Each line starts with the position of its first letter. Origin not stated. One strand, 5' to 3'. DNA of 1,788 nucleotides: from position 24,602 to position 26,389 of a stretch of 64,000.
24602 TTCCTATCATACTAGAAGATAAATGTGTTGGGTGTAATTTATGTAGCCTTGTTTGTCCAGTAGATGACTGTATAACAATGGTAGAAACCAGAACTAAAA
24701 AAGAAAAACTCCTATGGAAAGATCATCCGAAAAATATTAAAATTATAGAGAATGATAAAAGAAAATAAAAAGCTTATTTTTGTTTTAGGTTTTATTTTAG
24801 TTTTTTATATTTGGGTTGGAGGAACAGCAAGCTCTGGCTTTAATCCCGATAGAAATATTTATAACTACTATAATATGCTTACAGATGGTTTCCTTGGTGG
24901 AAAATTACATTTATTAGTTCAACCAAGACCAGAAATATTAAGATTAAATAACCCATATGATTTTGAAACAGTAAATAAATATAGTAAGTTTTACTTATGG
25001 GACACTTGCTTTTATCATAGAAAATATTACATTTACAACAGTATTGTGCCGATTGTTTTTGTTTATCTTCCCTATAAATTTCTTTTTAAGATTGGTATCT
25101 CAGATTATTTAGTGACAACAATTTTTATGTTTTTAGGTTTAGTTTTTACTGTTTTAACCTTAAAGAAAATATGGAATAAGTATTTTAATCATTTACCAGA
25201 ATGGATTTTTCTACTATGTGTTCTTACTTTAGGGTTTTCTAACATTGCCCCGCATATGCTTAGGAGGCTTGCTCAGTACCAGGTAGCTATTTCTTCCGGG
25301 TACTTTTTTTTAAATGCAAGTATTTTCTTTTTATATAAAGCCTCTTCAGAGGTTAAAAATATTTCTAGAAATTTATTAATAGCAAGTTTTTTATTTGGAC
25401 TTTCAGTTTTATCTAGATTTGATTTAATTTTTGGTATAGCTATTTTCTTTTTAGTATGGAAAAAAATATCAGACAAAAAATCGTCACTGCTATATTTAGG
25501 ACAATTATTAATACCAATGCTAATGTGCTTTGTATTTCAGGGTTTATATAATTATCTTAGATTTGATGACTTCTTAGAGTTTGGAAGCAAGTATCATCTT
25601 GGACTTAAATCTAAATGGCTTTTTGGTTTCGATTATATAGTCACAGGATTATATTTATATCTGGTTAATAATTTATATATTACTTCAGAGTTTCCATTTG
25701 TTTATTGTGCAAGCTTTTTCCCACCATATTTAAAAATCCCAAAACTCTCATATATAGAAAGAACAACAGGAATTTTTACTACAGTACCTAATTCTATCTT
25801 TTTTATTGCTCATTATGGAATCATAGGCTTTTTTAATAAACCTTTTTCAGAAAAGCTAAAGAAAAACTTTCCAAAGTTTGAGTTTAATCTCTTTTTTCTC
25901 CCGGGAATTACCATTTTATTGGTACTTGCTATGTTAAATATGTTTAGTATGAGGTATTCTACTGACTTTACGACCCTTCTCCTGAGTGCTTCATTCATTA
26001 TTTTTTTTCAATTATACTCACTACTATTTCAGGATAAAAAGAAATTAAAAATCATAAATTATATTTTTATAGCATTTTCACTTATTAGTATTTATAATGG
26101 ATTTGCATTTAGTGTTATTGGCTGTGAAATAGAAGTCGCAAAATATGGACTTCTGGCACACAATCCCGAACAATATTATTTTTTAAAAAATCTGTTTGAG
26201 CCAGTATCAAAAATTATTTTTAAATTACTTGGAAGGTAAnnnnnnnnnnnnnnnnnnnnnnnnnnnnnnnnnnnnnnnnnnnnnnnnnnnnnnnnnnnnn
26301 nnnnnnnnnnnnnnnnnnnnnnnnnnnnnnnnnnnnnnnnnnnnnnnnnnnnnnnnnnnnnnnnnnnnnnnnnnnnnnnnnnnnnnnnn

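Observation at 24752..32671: Envelope glycan or lipid-linked sugar methylation cluster with a geranylgeranyl-reductase-like flavoprotein adjacent to a Dpm1/GtrB-like polyprenyl-phosphate glycosyltransferase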

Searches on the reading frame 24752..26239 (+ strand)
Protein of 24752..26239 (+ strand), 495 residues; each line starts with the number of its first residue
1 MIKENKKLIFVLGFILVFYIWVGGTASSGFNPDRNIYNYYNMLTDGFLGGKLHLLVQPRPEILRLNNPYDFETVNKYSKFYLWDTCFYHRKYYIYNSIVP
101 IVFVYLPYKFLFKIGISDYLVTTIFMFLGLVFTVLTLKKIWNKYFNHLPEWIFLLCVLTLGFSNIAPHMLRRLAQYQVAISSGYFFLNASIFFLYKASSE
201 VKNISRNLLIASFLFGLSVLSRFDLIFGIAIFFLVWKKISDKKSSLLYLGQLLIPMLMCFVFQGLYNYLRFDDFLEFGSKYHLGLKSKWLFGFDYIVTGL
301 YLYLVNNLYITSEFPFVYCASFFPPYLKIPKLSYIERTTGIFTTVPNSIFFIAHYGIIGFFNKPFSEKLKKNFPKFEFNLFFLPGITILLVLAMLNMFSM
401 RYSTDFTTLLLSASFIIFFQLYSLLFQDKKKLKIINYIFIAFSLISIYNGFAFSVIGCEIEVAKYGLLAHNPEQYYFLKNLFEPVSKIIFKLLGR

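Call 5: search_protein_families(library=pfam, proteins=[window:24752-26239:+], max_evalue=0.01)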
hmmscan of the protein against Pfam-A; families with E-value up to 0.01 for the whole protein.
window:24752-26239:+ (495 aa): 0 families

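Call 6: search_protein_families(library=ncbifam, proteins=[window:24752-26239:+], max_evalue=0.01)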
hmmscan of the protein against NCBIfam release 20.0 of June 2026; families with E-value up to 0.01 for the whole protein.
window:24752-26239:+ (495 aa): 0 families

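Call 7: find_encoding_contigs(protein=window:24752-26239:+, flank=10000, max_places=6)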
Protein window:24752-26239:+ (495 aa): 6 contigs read that carry it; 5 places shown.
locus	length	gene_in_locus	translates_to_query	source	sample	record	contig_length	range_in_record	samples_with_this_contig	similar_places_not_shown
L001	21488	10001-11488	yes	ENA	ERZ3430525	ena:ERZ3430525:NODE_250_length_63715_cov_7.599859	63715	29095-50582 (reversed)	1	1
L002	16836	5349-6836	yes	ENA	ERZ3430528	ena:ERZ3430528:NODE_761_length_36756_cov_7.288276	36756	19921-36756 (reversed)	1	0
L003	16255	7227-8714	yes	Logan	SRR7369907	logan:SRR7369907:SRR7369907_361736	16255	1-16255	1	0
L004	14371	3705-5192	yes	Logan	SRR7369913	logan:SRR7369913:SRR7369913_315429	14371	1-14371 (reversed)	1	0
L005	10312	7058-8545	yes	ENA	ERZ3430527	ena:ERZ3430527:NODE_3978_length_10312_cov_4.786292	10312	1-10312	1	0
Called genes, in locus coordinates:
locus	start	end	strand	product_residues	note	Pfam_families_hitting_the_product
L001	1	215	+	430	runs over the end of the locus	PF00072:Response_reg (weak), PF00989:PAS, PF08448:PAS_4, PF14598:PAS_11 (weak), PF08447:PAS_3, PF13426:PAS_9, PF00990:GGDEF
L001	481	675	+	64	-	-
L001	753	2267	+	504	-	PF00171:Aldedh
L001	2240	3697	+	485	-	PF01979:Amidohydro_1, PF07969:Amidohydro_3 (weak)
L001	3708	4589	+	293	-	PF00795:CN_hydrolase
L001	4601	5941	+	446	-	PF00202:Aminotran_3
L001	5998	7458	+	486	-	PF02133:Transp_cyt_pur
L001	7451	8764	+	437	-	PF14691:Fer4_20, PF00890:FAD_binding_2 (weak), PF01266:DAO (weak), PF03486:HI0933_like (weak), PF07992:Pyr_redox_2, PF13450:NAD_binding_8, PF13738:Pyr_redox_3, PF00070:Pyr_redox, +9 more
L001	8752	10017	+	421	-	PF01180:DHO_dh, PF01207:Dus, PF00037:Fer4 (faint), PF12797:Fer4_2 (faint), PF12838:Fer4_7 (weak), PF13237:Fer4_10 (faint), PF14697:Fer4_21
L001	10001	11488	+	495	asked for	-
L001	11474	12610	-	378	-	PF13439:Glyco_transf_4, PF00534:Glycos_transf_1, PF13692:Glyco_trans_1_4, PF13524:Glyco_trans_1_2 (weak), PF20706:GT4-conflict (weak)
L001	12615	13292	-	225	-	PF05711:TylF, PF13578:Methyltransf_24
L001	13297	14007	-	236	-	PF13489:Methyltransf_23, PF08241:Methyltransf_11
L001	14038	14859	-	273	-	PF04055:Radical_SAM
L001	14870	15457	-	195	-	PF13489:Methyltransf_23, PF08241:Methyltransf_11, PF13649:Methyltransf_25 (faint)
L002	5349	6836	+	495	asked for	-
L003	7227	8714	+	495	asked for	-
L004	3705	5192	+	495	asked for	-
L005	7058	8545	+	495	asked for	-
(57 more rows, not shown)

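Call 9: find_homologous_proteins(query=window:24752-26239:+, max_evalue=0.001)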
Query window:24752-26239:+ (495 aa): 22 proteins with E <= 0.001 among 8000 candidates.
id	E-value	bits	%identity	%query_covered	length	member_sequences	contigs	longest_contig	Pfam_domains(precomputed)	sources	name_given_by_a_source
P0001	0.0e+0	1086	100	100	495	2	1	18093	-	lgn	-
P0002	1.2e-101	359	42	98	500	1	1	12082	-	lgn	-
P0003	3.6e-83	298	36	97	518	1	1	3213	-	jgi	-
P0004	1.9e-58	217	35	98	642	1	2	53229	-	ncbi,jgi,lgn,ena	-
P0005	8.4e-58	215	34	98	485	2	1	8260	-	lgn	-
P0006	2.5e-46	177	31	95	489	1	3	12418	-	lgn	-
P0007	4.4e-36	143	31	82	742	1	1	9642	-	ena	-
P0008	6.3e-36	143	31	85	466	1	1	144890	-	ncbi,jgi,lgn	-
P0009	3.0e-31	127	30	85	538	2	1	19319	-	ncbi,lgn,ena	-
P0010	9.6e-30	122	25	91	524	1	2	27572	-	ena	-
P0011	2.4e-29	121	31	62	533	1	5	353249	-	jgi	jgi:hypothetical protein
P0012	1.4e-25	108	27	84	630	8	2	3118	-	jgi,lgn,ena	-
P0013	6.5e-25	106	27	89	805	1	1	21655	-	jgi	-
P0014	6.9e-24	103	28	62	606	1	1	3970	-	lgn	-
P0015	9.2e-21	93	29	94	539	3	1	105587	-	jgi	-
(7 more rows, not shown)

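Call 17: find_related_loci(query=A2, collection=genome_contigs, flank=10000)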
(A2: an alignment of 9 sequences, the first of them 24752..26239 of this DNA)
Query A2 (495 aa) in genome_contigs; peptide patterns used: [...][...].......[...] (x = any residue, [..] = any of these).
136 stretches matched a pattern; 84 encode a relative of the query (tblastn E <= 1e-3); the best 80 are kept; 80 distinct loci.
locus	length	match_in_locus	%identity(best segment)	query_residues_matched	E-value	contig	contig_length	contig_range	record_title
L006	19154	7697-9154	33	15-495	5e-64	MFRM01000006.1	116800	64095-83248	MAG: Candidatus Melainabacteria bacterium RIFCSPHIGHO2_02_FULL_34_12 rifcsphigho2_02_scaffold_184, whole genome shotgun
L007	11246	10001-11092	36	4-363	2e-58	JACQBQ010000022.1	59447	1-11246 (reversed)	MAG: Candidatus Melainabacteria bacterium isolate NC_groundwater_946_Pr1_S-0.2um_34_28 Montesol18-Sp2_coassembly_scaffol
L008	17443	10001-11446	31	7-492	9e-53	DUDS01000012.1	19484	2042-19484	MAG TPA_asm: Candidatus Melainabacteria bacterium SSGW_16 3300000574.qc.1_(paired)_contig_3712, whole genome shotgun seq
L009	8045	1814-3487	36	18-493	1e-52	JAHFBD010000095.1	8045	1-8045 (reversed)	MAG: Candidatus Melainabacteria bacterium isolate nzgw190 NODE_7367_length_8046_cov_3.005931, whole genome shotgun seque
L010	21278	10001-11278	31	37-455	8e-44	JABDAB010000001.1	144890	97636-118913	MAG: Gammaproteobacteria bacterium isolate BWOrgControl_Nextera86_MAG7 3300020629.a:Ga0206878_10001, whole genome shotgu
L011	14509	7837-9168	31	4-437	9e-47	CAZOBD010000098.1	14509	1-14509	MAG TPA_asm: uncultured Hyphomicrobiales bacterium isolate SRP141376_co4_174 genome assembly, contig: NODE_7062_length_1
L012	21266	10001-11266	30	38-457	5e-40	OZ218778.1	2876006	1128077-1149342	MAG: uncultured bacterium isolate MFD01231.bin.1.34.R1.cmag genome assembly, chromosome: 1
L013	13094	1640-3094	28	11-495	7e-39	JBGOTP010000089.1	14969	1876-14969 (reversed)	MAG: Vicinamibacteria bacterium isolate OBJ_0618_7090110_16 k141_2394347_length_14969_cov_24.6138, whole genome shotgun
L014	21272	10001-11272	30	37-455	5e-38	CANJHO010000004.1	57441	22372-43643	MAG: Legionellaceae bacterium isolate RH-20apr16-427 genome assembly, contig: RH-20APR16-C633, whole genome shotgun sequ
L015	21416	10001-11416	27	6-487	7e-38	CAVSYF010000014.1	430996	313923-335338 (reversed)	MAG: Bryobacterales bacterium isolate MFD05512.bin.2.53 genome assembly, contig: contig_18185, whole genome shotgun sequ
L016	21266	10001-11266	32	31-447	1e-33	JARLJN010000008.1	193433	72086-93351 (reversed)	MAG: Gammaproteobacteria bacterium isolate MAG_CA161 MetaCoAG_Bin_161_Anoxic_k141_92902, whole genome shotgun sequence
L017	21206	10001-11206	29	22-432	1e-33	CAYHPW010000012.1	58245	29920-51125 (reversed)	MAG TPA_asm: uncultured Bacteriovoracaceae bacterium isolate ERP119705_co14_164 genome assembly, contig: NODE_263_length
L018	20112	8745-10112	29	5-462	2e-32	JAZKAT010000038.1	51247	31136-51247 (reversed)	MAG: Pseudomonadota bacterium isolate ADI_H3L2_1_122_18_3-bin042_1 ADIH3L21_B042_1_000000000038, whole genome shotgun se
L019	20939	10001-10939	31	40-346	5e-32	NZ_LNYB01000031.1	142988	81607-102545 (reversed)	Legionella feeleii strain WO-44C Lfee_ctg031, whole genome shotgun sequence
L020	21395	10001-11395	25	17-492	2e-31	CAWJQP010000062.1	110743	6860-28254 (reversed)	MAG: Bryobacteraceae bacterium isolate MFD02840.bin.3.640 genome assembly, contig: contig_43528, whole genome shotgun se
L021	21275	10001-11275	30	33-455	1e-31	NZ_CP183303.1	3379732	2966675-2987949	Legionella sp. D16C41 chromosome, complete genome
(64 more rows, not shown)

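Call 27: search_protein_families(library=pfam, alignment_id=A1, max_evalue=1)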
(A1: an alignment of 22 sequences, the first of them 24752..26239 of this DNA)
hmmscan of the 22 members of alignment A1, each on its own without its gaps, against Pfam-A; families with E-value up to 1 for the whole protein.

A. member 1, window:24752-26239:+ (495 aa): 0 families

B. families by the number of members that match (of 22 scanned): 20 families
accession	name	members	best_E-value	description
PF04616.20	Glyco_hydro_43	2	0.0072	Glycosyl hydrolases family 43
PF17159.10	MASE3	1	5.2e-05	Membrane-associated sensor domain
PF13231.12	PMT_2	1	0.00036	Dolichyl-phosphate-mannose-protein mannosyltransferase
PF01988.24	VIT1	1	0.00054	VIT family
PF13181.12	TPR_8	1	0.00056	Tetratricopeptide repeat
PF00515.34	TPR_1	1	0.0007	Tetratricopeptide repeat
PF20139.4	DUF6529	1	0.019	Family of unknown function (DUF6529)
PF15029.11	TMEM174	1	0.028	Transmembrane protein 174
PF06387.16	Calcyon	1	0.077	D1 dopamine receptor-interacting protein (calcyon)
PF07719.23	TPR_2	1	0.077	Tetratricopeptide repeat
PF05767.17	Pox_A14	1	0.11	Poxvirus virion envelope protein A14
PF13431.12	TPR_17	1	0.11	Tetratricopeptide repeat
PF11992.13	TgpA_N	1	0.11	TgpA N-terminal domain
PF20082.4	DUF6476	1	0.17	Family of unknown function (DUF6476)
PF04791.21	LMBR1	1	0.25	LMBR1-like membrane protein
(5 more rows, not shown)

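Call 28: predict_structure(alignment_id=A1)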
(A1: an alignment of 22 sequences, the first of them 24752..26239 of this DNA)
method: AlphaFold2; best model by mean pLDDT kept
length: 495 residues; sequences in the alignment: 22
mean_pLDDT: 89.5   pTM: 0.92
mean pLDDT of the five models: 89.5, 87.8, 87.8, 87.7, 87.7
residues with pLDDT >= 90: 322; 70-90: 139; 50-70: 34; < 50: 0
segments of 3 or more residues with pLDDT < 50: none
pLDDT, mean of each block of 10 residues (from residue 1): 85 97 91 86 95 92 85 64 83 90 96 95 97 98 96 97 86 85 97 95 94 97 91 87 85 96 95 91 70 92 92 87 77 85 93 74 72 92 96 92 93 96 92 95 96 81 78 93 94 82
secondary structure, 60 per line:
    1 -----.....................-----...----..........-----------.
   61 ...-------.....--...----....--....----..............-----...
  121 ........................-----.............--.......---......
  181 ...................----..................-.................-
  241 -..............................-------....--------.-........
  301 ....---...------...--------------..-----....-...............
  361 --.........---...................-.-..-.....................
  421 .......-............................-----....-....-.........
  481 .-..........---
elements in order: H6-26 H39-48 H60-63 H71-75 E85-88 E91-94 H99-112 H118-144 H150-162 H165-171 H175-199 H204-221 H223-239 H242-271 H293-304 E308-310 E317-319 H341-344 H346-360 H363-371 H375-393 H400-427 H429-456 H462-465 H467-470 H472-481 H483-492

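Call 36: search_protein_families(library=pfam, proteins=[L006:748-2046:+, L006:2043-2993:+, L006:2998-4173:+, L006:4170-4796:+, L006:4796-6895:+, L006:6897-7598:+, L006:9736-11304:+, L006:13292-14998:-, L006:14995-18096:-], max_evalue=0.001)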
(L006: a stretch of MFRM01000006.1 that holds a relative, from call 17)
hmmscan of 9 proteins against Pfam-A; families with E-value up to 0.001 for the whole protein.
L006:748-2046:+ (432 aa): 2 families
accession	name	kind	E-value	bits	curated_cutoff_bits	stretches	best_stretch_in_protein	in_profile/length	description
PF01593.30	Amino_oxidase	-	1.2e-13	51.6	19.8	1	10-287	1-298/443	Flavin containing amine oxidoreductase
PF13450.12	NAD_binding_8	-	2.5e-11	44.1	21.9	1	5-58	1-59/68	NAD(P)-binding Rossmann-like domain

L006:2043-2993:+ (316 aa): 8 families
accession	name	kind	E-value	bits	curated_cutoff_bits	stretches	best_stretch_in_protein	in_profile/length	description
PF01370.27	Epimerase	-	1.4e-40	139.6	20.9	1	4-237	2-240/240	NAD dependent epimerase/dehydratase family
PF16363.11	GDP_Man_Dehyd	-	1.8e-38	133.3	27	1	4-302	1-331/332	GDP-mannose 4,6 dehydratase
PF01073.25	3Beta_HSD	-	7e-20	71.6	22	1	5-235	2-240/280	3-beta hydroxysteroid dehydrogenase/isomerase family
PF02719.21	Polysacc_synt_2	-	9.9e-13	48.4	20.2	1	4-116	2-125/293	Polysaccharide biosynthesis protein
PF04321.23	RmlD_sub_bind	-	1.2e-10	41.4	27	1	1-258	1-234/287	RmlD substrate binding domain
PF13460.12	NAD_binding_10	-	2.4e-10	41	27.2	1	7-139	1-121/184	NAD(P)H-binding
PF07993.18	NAD_binding_4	-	3.3e-05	23.6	20.1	0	5-25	1-21/258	Male sterility protein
PF05368.20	NmrA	-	0.0002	21.5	27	0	5-77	7-78/298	NmrA-like family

L006:2998-4173:+ (391 aa): 1 family
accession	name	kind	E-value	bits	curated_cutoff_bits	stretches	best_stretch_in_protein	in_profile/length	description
PF00535.33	Glycos_transf_2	-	7.9e-21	75.1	23.3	1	9-167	1-164/168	Glycosyl transferase family 2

L006:4170-4796:+ (208 aa): 6 families
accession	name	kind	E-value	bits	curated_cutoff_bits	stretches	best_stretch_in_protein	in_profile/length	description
PF13489.12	Methyltransf_23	-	6.4e-15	55.7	27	1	41-187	20-160/164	Methyltransferase domain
PF08242.18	Methyltransf_12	-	2.6e-10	41.3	30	1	48-137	1-98/98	Methyltransferase domain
PF08241.18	Methyltransf_11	-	7e-10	39.9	21.2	1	48-139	1-95/95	Methyltransferase domain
PF13847.12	Methyltransf_31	-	1.1e-06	28.9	27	1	43-143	3-113/145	Methyltransferase domain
PF13649.12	Methyltransf_25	-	2.9e-05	25.1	27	1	48-135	2-97/97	Methyltransferase domain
PF08003.17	Methyltransf_9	-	0.00061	19.3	23.8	1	31-139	104-217/315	Protein of unknown function (DUF1698)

L006:4796-6895:+ (699 aa): 0 families

L006:6897-7598:+ (233 aa): 1 family
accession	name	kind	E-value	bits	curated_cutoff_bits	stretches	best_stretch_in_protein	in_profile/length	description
PF00535.33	Glycos_transf_2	-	2.5e-09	37.7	23.3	1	9-130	3-126/168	Glycosyl transferase family 2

L006:9736-11304:+ (522 aa): 4 families
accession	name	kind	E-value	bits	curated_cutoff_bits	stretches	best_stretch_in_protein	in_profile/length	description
PF01593.30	Amino_oxidase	-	4.1e-14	53.1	19.8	1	14-428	2-366/443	Flavin containing amine oxidoreductase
PF13450.12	NAD_binding_8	-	1.5e-11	44.8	21.9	1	8-72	1-66/68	NAD(P)-binding Rossmann-like domain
PF00996.24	GDI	-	0.00056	19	23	1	238-291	222-276/436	GDP dissociation inhibitor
PF01946.23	Thi4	-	0.00079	19.2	26.2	0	6-41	20-55/235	Thi4 family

L006:13292-14998:- (568 aa): 1 family
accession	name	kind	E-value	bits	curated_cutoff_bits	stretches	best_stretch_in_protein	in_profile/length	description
PF10131.15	PTPS_related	-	1.7e-05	24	26.4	1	93-417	3-297/621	6-pyruvoyl-tetrahydropterin synthase related domain; membrane protein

L006:14995-18096:- (1033 aa): 2 families
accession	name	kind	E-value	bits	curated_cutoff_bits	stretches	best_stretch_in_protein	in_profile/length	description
PF13517.12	FG-GAP_3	-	3.7e-15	56.7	26.9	3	781-835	1-58/61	FG-GAP-like repeat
PF01839.29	FG-GAP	-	4.4e-11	42.9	22.1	0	981-997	4-20/37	FG-GAP repeat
